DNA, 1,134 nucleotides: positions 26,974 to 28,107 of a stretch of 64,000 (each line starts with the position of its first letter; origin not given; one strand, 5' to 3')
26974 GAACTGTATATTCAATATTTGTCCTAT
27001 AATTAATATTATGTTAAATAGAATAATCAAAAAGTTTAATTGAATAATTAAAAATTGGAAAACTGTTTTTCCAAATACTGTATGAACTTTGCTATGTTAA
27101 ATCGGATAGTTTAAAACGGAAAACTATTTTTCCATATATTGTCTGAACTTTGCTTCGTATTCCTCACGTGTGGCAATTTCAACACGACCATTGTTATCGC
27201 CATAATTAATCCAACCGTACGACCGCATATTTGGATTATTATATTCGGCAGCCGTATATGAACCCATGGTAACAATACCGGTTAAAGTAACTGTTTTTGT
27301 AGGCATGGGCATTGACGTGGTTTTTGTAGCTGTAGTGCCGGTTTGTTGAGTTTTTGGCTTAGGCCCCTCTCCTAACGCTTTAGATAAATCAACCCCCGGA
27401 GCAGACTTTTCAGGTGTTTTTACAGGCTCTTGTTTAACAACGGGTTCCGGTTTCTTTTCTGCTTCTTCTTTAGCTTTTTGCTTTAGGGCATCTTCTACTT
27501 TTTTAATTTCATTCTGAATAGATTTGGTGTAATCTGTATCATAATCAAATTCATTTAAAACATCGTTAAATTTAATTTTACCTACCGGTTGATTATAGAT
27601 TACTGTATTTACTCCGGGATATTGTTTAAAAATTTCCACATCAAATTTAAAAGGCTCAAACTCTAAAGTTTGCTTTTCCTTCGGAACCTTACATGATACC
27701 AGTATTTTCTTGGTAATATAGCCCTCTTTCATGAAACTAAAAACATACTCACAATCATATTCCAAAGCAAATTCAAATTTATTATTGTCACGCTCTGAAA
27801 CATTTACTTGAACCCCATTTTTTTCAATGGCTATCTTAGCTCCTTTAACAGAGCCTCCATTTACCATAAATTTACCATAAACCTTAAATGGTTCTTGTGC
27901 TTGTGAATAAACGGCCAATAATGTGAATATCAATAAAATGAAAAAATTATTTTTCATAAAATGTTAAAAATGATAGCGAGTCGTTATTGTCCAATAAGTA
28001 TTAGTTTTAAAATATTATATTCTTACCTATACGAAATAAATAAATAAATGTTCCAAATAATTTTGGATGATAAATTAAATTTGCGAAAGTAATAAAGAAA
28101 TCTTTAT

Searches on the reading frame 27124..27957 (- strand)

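Call 3: search_protein_families(library=pfam, proteins=[window:27124-27957:-], max_evalue=0.1)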
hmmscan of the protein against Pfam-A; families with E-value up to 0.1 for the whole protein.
window:27124-27957:- (277 aa): 1 family
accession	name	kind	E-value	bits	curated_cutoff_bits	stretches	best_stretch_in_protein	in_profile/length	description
PF22616.2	HMD_N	-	0.038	13.8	27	1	99-173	40-115/239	HMD N-terminal domain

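Call 4: search_protein_families(library=ncbifam, proteins=[window:27124-27957:-], max_evalue=0.1)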
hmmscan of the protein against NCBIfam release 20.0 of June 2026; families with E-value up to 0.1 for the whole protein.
window:27124-27957:- (277 aa): 1 family
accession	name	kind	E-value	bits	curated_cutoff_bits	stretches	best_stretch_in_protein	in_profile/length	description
NF007210.0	PRK09632.1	equivalog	0.018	13.3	989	1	127-181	271-325/781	ATP-dependent DNA ligase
